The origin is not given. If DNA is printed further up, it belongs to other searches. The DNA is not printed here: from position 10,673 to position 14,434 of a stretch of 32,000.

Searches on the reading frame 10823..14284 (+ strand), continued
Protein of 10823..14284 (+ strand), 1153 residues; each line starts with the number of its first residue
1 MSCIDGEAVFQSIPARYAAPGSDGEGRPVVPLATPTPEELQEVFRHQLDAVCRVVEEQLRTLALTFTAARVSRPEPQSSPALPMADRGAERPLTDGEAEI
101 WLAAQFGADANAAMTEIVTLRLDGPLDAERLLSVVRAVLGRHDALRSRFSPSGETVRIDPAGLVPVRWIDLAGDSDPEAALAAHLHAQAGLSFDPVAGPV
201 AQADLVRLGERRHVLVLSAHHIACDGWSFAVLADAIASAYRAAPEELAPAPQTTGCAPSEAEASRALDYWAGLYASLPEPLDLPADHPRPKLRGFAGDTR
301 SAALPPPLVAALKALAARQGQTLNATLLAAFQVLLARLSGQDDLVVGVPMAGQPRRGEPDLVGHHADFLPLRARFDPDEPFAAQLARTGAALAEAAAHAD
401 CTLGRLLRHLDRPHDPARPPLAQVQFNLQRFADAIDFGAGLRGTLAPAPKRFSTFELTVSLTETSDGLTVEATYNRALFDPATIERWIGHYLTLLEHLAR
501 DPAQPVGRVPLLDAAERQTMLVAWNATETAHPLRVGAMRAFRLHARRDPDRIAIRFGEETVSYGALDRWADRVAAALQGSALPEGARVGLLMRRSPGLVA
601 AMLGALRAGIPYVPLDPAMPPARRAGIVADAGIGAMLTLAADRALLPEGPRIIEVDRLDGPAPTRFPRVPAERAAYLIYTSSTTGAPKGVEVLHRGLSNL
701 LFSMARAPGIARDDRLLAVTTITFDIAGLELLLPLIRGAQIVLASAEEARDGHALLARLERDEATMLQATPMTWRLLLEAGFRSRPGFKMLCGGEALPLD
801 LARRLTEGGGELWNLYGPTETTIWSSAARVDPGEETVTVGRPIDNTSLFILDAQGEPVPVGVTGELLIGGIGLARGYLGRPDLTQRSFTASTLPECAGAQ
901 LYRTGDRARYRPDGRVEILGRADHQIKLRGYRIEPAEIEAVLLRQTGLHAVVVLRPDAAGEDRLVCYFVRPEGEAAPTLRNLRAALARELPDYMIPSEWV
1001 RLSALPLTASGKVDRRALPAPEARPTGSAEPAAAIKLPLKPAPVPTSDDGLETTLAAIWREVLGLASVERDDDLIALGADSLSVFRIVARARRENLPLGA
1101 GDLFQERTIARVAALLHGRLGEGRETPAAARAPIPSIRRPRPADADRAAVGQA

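Call 30: find_homologous_proteins(query=window:10823-14284:+)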
Query window:10823-14284:+ (1153 aa): 1364 proteins with E <= 0.001 among 8000 candidates; the best 120 are listed.
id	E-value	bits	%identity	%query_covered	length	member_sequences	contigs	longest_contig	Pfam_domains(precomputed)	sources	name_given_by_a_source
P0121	0.0e+0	2438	97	100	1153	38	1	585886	PF00668.26,PF00550.32,PF00501.35,PF13193.13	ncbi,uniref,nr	ncbi:hypothetical protein MEX01_02400 [Methylorubrum extorquens]|uniref:non-ribosomal peptide synthe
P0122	0.0e+0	2325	93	100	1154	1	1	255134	PF00668.26,PF00550.32,PF00501.35,PF13193.13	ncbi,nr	ncbi:amino acid adenylation domain-containing protein [Methylobacterium sp. J-043]|nr:amino acid ade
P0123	0.0e+0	2321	92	100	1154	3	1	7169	PF00668.26,PF00550.32,PF00501.35,PF13193.13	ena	-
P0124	0.0e+0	2317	92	100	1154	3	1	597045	PF00668.26,PF00550.32,PF00501.35,PF13193.13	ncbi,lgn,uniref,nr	ncbi:non-ribosomal peptide synthetase [Methylobacterium sp. Leaf123]|uniref:non-ribosomal peptide sy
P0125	0.0e+0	2182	87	100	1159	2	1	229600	PF00668.26,PF00550.32,PF00501.35,PF13193.13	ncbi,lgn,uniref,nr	ncbi:non-ribosomal peptide synthetase [Methylobacterium sp. R2-1]|uniref:non-ribosomal peptide synth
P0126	0.0e+0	2122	84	100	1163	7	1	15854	PF00668.26,PF00550.32,PF00501.35,PF13193.13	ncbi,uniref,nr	ncbi:non-ribosomal peptide synthetase [Methylorubrum podarium]|uniref:non-ribosomal peptide syntheta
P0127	0.0e+0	2078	84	100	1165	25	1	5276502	PF00668.26,PF00550.32,PF00501.35,PF13193.13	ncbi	ncbi:non-ribosomal peptide synthetase [Methylorubrum aminovorans]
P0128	0.0e+0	2042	82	100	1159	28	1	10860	PF00668.26,PF00550.32,PF00501.35,PF13193.13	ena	-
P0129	0.0e+0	2004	81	100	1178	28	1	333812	PF00668.26,PF00550.32,PF00501.35,PF13193.13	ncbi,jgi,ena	-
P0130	0.0e+0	1851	75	100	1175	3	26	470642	PF00668.26,PF00550.32,PF00501.35,PF13193.13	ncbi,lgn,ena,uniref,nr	ncbi:MAG TPA: amino acid adenylation domain-containing protein [Methylorubrum populi]|uniref:Amino a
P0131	0.0e+0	1841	76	100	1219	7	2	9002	PF00668.26,PF00550.32,PF00501.35,PF13193.13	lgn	-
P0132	0.0e+0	1246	43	90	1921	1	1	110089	PF00668.26,PF00550.32,PF00501.35,PF13193.13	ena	-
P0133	0.0e+0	1096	53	90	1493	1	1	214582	PF00668.26,PF00550.32,PF00202.28,PF00501.35,PF13193.13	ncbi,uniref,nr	ncbi:non-ribosomal peptide synthetase [Bosea sp. CS1GBMeth4]|uniref:non-ribosomal peptide synthetase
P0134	0.0e+0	1085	52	90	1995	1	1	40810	PF00668.26,PF00550.32,PF00202.28,PF00501.35,PF13193.13,PF00698.27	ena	-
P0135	0.0e+0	1014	37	91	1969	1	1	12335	PF00668.26,PF00550.32,PF00501.35,PF13193.13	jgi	jgi:amino acid adenylation domain-containing protein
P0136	8.7e-297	1006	39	86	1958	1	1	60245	PF00668.26,PF00550.32,PF00501.35,PF13193.13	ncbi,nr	ncbi:MAG: pcbAB [Gemmatimonadetes bacterium]|nr:pcbAB [Gemmatimonadota bacterium]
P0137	6.8e-291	986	35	90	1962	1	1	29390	PF00668.26,PF00550.32,PF00501.35,PF13193.13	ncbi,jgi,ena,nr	ncbi:MAG TPA: amino acid adenylation domain-containing protein [Pyrinomonadaceae bacterium]|nr:amino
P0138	1.1e-288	979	37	90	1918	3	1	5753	PF00668.26,PF00550.32,PF00501.35,PF13193.13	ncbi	ncbi:non-ribosomal peptide synthetase, partial [Mycetohabitans endofungorum]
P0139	3.5e-288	977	41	85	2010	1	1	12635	PF00668.26,PF00550.32,PF00501.35,PF13193.13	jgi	jgi:amino acid adenylation domain-containing protein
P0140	1.5e-287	975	36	91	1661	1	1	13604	PF00668.26,PF00550.32,PF00501.35,PF13193.13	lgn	-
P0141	7.9e-287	973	34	94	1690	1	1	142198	PF00668.26,PF00550.32,PF00501.35,PF13193.13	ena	-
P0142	1.3e-277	942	40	88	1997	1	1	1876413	PF00668.26,PF00550.32,PF00501.35,PF13193.13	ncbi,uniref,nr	ncbi:non-ribosomal peptide synthetase [Streptomyces abyssomicinicus]|uniref:non-ribosomal peptide sy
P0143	2.2e-277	941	39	75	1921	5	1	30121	PF00668.26,PF00550.32,PF00501.35,PF13193.13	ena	-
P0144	3.4e-277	941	36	92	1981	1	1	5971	PF00668.26,PF00550.32,PF00501.35,PF13193.13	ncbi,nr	ncbi:MAG TPA: amino acid adenylation domain-containing protein, partial [Thermoanaerobaculia bacteri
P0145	1.3e-276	939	40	90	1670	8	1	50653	PF00668.26,PF00550.32,PF00501.35,PF13193.13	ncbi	-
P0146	2.1e-275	935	39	92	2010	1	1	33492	PF00668.26,PF00550.32,PF00501.35,PF13193.13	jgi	jgi:amino acid adenylation domain-containing protein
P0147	2.0e-270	918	36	87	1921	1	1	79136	PF00668.26,PF00550.32,PF00501.35,PF13193.13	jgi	jgi:amino acid adenylation domain-containing protein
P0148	3.1e-270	918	40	81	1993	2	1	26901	PF00668.26,PF00550.32,PF00501.35,PF13193.13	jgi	jgi:amino acid adenylation domain-containing protein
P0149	1.5e-269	916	36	90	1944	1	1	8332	PF00668.26,PF00550.32,PF00501.35,PF13193.13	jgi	jgi:amino acid adenylation domain-containing protein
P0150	1.7e-268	912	37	93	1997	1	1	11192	PF00668.26,PF00550.32,PF00501.35,PF13193.13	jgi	jgi:amino acid adenylation domain-containing protein/non-ribosomal peptide synthase protein (TIGR017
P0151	2.7e-268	911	38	89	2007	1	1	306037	PF00668.26,PF00550.32,PF00501.35,PF13193.13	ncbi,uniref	ncbi:amino acid adenylation domain-containing protein [Streptomyces sp. NPDC049040]|uniref:amino aci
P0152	4.9e-268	911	37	88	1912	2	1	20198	PF00668.26,PF00550.32,PF00501.35,PF13193.13,PF00561.27,PF00975.27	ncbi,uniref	ncbi:amino acid adenylation domain-containing protein, partial [Mycetohabitans sp. B5]|uniref:amino 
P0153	1.8e-267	909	38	91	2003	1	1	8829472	PF00668.26,PF00550.32,PF00501.35,PF13193.13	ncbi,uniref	ncbi:amino acid adenylation domain-containing protein [Peterkaempfera sp. SMS 1(5)a]|uniref:amino ac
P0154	2.9e-265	901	38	91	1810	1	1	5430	PF00668.26,PF00550.32,PF00501.35,PF13193.13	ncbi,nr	ncbi:MAG TPA: amino acid adenylation domain-containing protein, partial [Longimicrobium sp.]|nr:amin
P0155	6.7e-265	900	40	86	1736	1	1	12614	PF00668.26,PF00550.32,PF00501.35,PF13193.13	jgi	jgi:amino acid adenylation domain-containing protein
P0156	6.9e-265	900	38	88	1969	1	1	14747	PF00668.26,PF00550.32,PF00501.35,PF13193.13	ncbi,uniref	ncbi:non-ribosomal peptide synthetase, partial [Streptacidiphilus griseoplanus]|uniref:non-ribosomal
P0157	1.2e-263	896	41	83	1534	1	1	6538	PF00668.26,PF00550.32,PF00501.35,PF13193.13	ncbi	ncbi:MAG TPA: amino acid adenylation domain-containing protein [Ktedonobacteraceae bacterium]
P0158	3.7e-263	894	39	91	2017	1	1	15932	PF00668.26,PF00550.32,PF00501.35,PF13193.13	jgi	jgi:amino acid adenylation domain-containing protein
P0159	1.7e-261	889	34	96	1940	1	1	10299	PF00668.26,PF00550.32,PF00501.35,PF13193.13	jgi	-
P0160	6.8e-260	884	41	88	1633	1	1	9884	PF00668.26,PF00550.32,PF00501.35,PF13193.13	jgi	jgi:amino acid adenylation domain-containing protein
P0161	5.2e-258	877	38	90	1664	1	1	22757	PF00668.26,PF00550.32,PF00501.35,PF13193.13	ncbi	ncbi:MAG: amino acid adenylation domain-containing protein [Gemmatimonadota bacterium]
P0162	2.0e-256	872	36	92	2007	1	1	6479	PF00668.26,PF00550.32,PF00501.35,PF13193.13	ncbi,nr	ncbi:MAG TPA: amino acid adenylation domain-containing protein [Thermoanaerobaculia bacterium]|nr:am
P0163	2.4e-255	868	37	91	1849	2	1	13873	PF00668.26,PF00550.32,PF00501.35,PF13193.13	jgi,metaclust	metaclust:\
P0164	9.2e-255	867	35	91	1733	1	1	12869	PF00668.26,PF00550.32,PF00501.35,PF13193.13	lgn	-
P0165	1.0e-254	866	43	92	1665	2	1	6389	PF00668.26,PF00550.32,PF00501.35,PF13193.13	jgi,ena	-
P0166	1.0e-254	866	47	89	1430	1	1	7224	PF00668.26,PF00550.32,PF00202.28,PF00501.35,PF13193.13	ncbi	ncbi:MAG: hypothetical protein NVS9B10_29820 [Nevskia sp.]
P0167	1.7e-254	866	39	87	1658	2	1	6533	PF00668.26,PF00550.32,PF00501.35,PF13193.13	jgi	jgi:amino acid adenylation domain-containing protein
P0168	2.0e-254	865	48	88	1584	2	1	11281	PF00668.26,PF00550.32,PF00202.28,PF00501.35,PF13193.13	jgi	jgi:amino acid adenylation domain-containing protein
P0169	5.8e-254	864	43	92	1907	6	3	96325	PF00668.26,PF00550.32,PF00501.35,PF13193.13,PF00975.27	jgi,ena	-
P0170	8.1e-253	860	36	90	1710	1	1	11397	PF00668.26,PF00550.32,PF00501.35,PF13193.13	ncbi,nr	ncbi:MAG TPA: amino acid adenylation domain-containing protein, partial [Longimicrobium sp.]|nr:amin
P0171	3.0e-252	858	34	92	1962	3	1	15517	PF00668.26,PF00550.32,PF00501.35,PF13193.13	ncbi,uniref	ncbi:amino acid adenylation domain-containing protein [Marilutibacter spongiae]|uniref:amino acid ad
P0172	6.2e-252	857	42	87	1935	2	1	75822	PF00668.26,PF00550.32,PF00501.35,PF13193.13,PF00561.27,PF00975.27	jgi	jgi:amino acid adenylation domain-containing protein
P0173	1.4e-251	856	37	87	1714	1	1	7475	PF00668.26,PF00550.32,PF00501.35,PF13193.13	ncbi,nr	ncbi:MAG TPA: amino acid adenylation domain-containing protein [Longimicrobium sp.]|nr:amino acid ad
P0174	2.3e-251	855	45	90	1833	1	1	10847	PF00668.26,PF00550.32,PF00202.28,PF00501.35,PF13193.13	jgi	jgi:amino acid adenylation domain-containing protein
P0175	1.4e-250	853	43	91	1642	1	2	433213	PF00668.26,PF00550.32,PF00501.35,PF13193.13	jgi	jgi:amino acid adenylation domain-containing protein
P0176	3.0e-250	852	42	92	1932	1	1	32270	PF00668.26,PF00550.32,PF00501.35,PF13193.13,PF00975.27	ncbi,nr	ncbi:MAG: amino acid adenylation domain-containing protein [Proteobacteria bacterium]|nr:amino acid 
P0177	2.3e-249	849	35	89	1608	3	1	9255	PF00668.26,PF00550.32,PF00501.35,PF13193.13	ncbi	-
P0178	7.4e-249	847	44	89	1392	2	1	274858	PF00668.26,PF00550.32,PF00202.28,PF00501.35,PF13193.13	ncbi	-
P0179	1.0e-248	847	45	91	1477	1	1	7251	PF00668.26,PF00550.32,PF00202.28,PF00501.35,PF13193.13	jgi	jgi:amino acid adenylation domain-containing protein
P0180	6.4e-248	844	43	90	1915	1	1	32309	PF00668.26,PF00550.32,PF00501.35,PF13193.13,PF00975.27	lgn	-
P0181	1.0e-247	843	38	83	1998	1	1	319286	PF00668.26,PF00550.32,PF00501.35,PF13193.13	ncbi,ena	-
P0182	3.7e-247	841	38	88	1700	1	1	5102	PF00668.26,PF00550.32,PF00501.35,PF13193.13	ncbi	ncbi:MAG TPA: amino acid adenylation domain-containing protein, partial [Longimicrobiaceae bacterium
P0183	9.6e-247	840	35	91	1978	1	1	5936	PF00668.26,PF00550.32,PF00501.35,PF13193.13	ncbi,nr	ncbi:MAG: amino acid adenylation domain-containing protein, partial [bacterium]|nr:amino acid adenyl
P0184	1.0e-246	840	37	89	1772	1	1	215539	PF00668.26,PF00550.32,PF00501.35,PF13193.13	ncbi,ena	-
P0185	1.1e-246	840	42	92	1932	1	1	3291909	PF00668.26,PF00550.32,PF00501.35,PF13193.13,PF00975.27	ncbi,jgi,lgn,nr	ncbi:MAG: polyketide synthase module [Rhodanobacteraceae bacterium]|jgi:amino acid adenylation domai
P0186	6.2e-246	837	38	88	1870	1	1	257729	PF00668.26,PF00550.32,PF00501.35,PF13193.13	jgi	jgi:amino acid adenylation domain-containing protein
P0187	8.6e-246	837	43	90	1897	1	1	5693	PF00668.26,PF00550.32,PF00202.28,PF00501.35,PF13193.13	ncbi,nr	ncbi:MAG TPA: amino acid adenylation domain-containing protein, partial [Kofleriaceae bacterium]|nr:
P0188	1.7e-245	836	42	90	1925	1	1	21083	PF00668.26,PF00550.32,PF00501.35,PF13193.13,PF00975.27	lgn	-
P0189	4.3e-245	835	38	88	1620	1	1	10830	PF00668.26,PF00550.32,PF00501.35,PF13193.13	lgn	-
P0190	5.9e-245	834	39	94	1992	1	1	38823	PF00668.26,PF00550.32,PF00501.35,PF13193.13,PF00975.27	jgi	jgi:amino acid adenylation domain-containing protein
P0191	1.3e-244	833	43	91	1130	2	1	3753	PF00668.26,PF00550.32,PF00501.35,PF13193.13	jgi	jgi:amino acid adenylation domain-containing protein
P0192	1.4e-244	833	36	92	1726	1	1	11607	PF00668.26,PF00550.32,PF00501.35,PF13193.13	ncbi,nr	ncbi:MAG TPA: amino acid adenylation domain-containing protein, partial [Longimicrobium sp.]|nr:amin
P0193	2.0e-244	832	38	69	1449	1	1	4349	PF00668.26,PF00550.32,PF00501.35,PF13193.13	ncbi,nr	ncbi:MAG: amino acid adenylation domain-containing protein, partial [Planctomycetes bacterium]|nr:am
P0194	2.1e-244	832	41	87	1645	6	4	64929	PF00668.26,PF00550.32,PF00501.35,PF13193.13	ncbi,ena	-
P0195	3.0e-244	832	43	91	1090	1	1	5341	PF00668.26,PF00550.32,PF00501.35,PF13193.13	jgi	jgi:amino acid adenylation domain-containing protein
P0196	4.9e-244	831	35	90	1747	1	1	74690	PF00668.26,PF00550.32,PF00501.35,PF13193.13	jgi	jgi:amino acid adenylation domain-containing protein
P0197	7.1e-244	831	34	90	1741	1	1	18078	PF00668.26,PF00550.32,PF00501.35,PF13193.13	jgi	jgi:amino acid adenylation domain-containing protein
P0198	2.5e-243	829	43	90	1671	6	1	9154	PF00668.26,PF00550.32,PF00501.35,PF13193.13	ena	-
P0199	4.6e-243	828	35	90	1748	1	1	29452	PF00668.26,PF00550.32,PF00501.35,PF13193.13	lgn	-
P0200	9.9e-243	827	36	92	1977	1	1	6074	PF00668.26,PF00550.32,PF12697.14,PF00501.35,PF13193.13,PF00561.27,PF00975.27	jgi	jgi:amino acid adenylation domain-containing protein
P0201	3.6e-242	825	33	90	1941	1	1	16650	PF00668.26,PF00550.32,PF00501.35,PF13193.13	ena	-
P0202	9.9e-242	823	43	92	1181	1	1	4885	PF00668.26,PF00550.32,PF00501.35,PF13193.13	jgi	jgi:amino acid adenylation domain-containing protein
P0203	3.1e-241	822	46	87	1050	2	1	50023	PF00668.26,PF00550.32,PF00501.35,PF13193.13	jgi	jgi:amino acid adenylation domain-containing protein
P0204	4.0e-241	821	44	93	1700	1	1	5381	PF00668.26,PF00550.32,PF00202.28,PF00501.35,PF13193.13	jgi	jgi:amino acid adenylation domain-containing protein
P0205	6.7e-241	821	43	91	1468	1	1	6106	PF00668.26,PF00550.32,PF00202.28,PF00501.35,PF13193.13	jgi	jgi:amino acid adenylation domain-containing protein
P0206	1.0e-240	820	34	88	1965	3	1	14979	PF00668.26,PF00550.32,PF00501.35,PF13193.13,PF00975.27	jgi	jgi:amino acid adenylation domain-containing protein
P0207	1.0e-240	820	44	91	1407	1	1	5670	PF00668.26,PF00550.32,PF00202.28,PF00501.35,PF13193.13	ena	-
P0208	3.4e-240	818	43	89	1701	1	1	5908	PF00668.26,PF00550.32,PF00202.28,PF00501.35,PF13193.13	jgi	jgi:amino acid adenylation domain-containing protein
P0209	3.6e-240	818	36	90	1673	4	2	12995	PF00668.26,PF00550.32,PF00501.35,PF13193.13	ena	-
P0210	3.7e-240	818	32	87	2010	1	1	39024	PF00668.26,PF00550.32,PF00501.35,PF13193.13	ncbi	-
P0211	1.1e-239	817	43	90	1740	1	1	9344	PF00668.26,PF00550.32,PF00202.28,PF00501.35,PF13193.13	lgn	-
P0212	1.9e-239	816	43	90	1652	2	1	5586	PF00668.26,PF00550.32,PF00202.28,PF00501.35,PF13193.13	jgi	jgi:amino acid adenylation domain-containing protein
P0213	3.2e-239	815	33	90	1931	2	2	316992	PF00668.26,PF00550.32,PF00501.35,PF13193.13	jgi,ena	jgi:amino acid adenylation domain-containing protein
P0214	4.6e-239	815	35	90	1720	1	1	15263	PF00668.26,PF00550.32,PF00501.35,PF13193.13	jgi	jgi:amino acid adenylation domain-containing protein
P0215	4.7e-239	815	44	90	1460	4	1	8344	PF00668.26,PF00550.32,PF00202.28,PF00501.35,PF13193.13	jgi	jgi:amino acid adenylation domain-containing protein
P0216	6.6e-239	814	36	90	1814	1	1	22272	PF00668.26,PF00550.32,PF00501.35,PF13193.13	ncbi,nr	ncbi:MAG TPA: amino acid adenylation domain-containing protein [Pyrinomonadaceae bacterium]|nr:amino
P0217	2.3e-238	812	32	90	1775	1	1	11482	PF00668.26,PF00550.32,PF00501.35,PF13193.13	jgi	jgi:amino acid adenylation domain-containing protein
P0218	3.1e-238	812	43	89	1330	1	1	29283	PF00668.26,PF00550.32,PF00202.28,PF00501.35,PF13193.13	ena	-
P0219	5.4e-238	811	40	91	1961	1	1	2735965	PF00668.26,PF00550.32,PF00202.28,PF00501.35,PF13193.13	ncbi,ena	-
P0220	5.8e-238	811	46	89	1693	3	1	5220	PF00668.26,PF00550.32,PF00202.28,PF00501.35,PF13193.13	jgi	-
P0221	7.0e-238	811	38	84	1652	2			PF00668.26,PF00550.32,PF00501.35,PF13193.13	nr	nr:non-ribosomal peptide synthetase [Streptomyces sp. SID8379]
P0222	7.1e-238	811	38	90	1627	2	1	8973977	PF00668.26,PF00550.32,PF00501.35,PF13193.13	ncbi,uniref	ncbi:amino acid adenylation domain-containing protein [Kitasatospora sp. NBC_00374]|uniref:amino aci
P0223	1.6e-237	809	43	90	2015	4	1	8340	PF00668.26,PF00550.32,PF00202.28,PF00501.35,PF13193.13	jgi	jgi:amino acid adenylation domain-containing protein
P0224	4.2e-237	808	36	87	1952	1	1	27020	PF00668.26,PF00550.32,PF00501.35,PF13193.13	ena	-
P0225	1.1e-236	807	39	91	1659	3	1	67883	PF00668.26,PF00550.32,PF18563.7,PF00501.35,PF13193.13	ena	-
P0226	2.9e-236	805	33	91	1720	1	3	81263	PF00668.26,PF00550.32,PF00501.35,PF13193.13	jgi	jgi:amino acid adenylation domain-containing protein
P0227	5.5e-236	804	43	91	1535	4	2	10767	PF00668.26,PF00550.32,PF00202.28,PF00501.35,PF13193.13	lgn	-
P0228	1.2e-235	803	41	91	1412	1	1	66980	PF00668.26,PF00550.32,PF00202.28,PF00501.35,PF13193.13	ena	-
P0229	2.5e-235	802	35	90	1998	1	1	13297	PF00668.26,PF00550.32,PF00501.35,PF13193.13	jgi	jgi:amino acid adenylation domain-containing protein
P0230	4.2e-235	801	35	90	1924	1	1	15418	PF00668.26,PF00550.32,PF00501.35,PF13193.13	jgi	jgi:amino acid adenylation domain-containing protein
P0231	1.4e-234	800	34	90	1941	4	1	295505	PF00668.26,PF00550.32,PF00501.35,PF13193.13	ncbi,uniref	ncbi:amino acid adenylation domain-containing protein [Kitasatospora sp. NPDC096140]|uniref:amino ac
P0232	1.3e-233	797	39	92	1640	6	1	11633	PF00668.26,PF00550.32,PF00501.35,PF13193.13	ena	-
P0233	1.3e-233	797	35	90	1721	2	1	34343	PF00668.26,PF00550.32,PF00501.35,PF13193.13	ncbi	ncbi:MAG: amino acid adenylation domain-containing protein [Anaerolineae bacterium]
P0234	1.8e-233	796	41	91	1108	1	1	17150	PF00668.26,PF00550.32,PF00501.35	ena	-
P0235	2.4e-233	796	35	92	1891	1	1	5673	PF00668.26,PF00550.32,PF00501.35,PF13193.13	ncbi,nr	ncbi:MAG TPA: amino acid adenylation domain-containing protein, partial [Longimicrobium sp.]|nr:amin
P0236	2.7e-233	795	44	89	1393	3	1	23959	PF00668.26,PF00550.32,PF00202.28,PF00501.35,PF13193.13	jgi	jgi:amino acid adenylation domain-containing protein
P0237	7.5e-233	794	42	89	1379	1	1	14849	PF00668.26,PF00550.32,PF00501.35,PF13193.13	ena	-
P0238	1.1e-232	794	40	90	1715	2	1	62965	PF00668.26,PF00550.32,PF00501.35,PF13193.13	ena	-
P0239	1.3e-232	793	38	89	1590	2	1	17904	PF00668.26,PF00550.32,PF00501.35,PF13193.13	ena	-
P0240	1.8e-232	793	36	88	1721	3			PF00668.26,PF00550.32,PF00501.35,PF13193.13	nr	nr:non-ribosomal peptide synthetase [Streptomyces sp. SID3212]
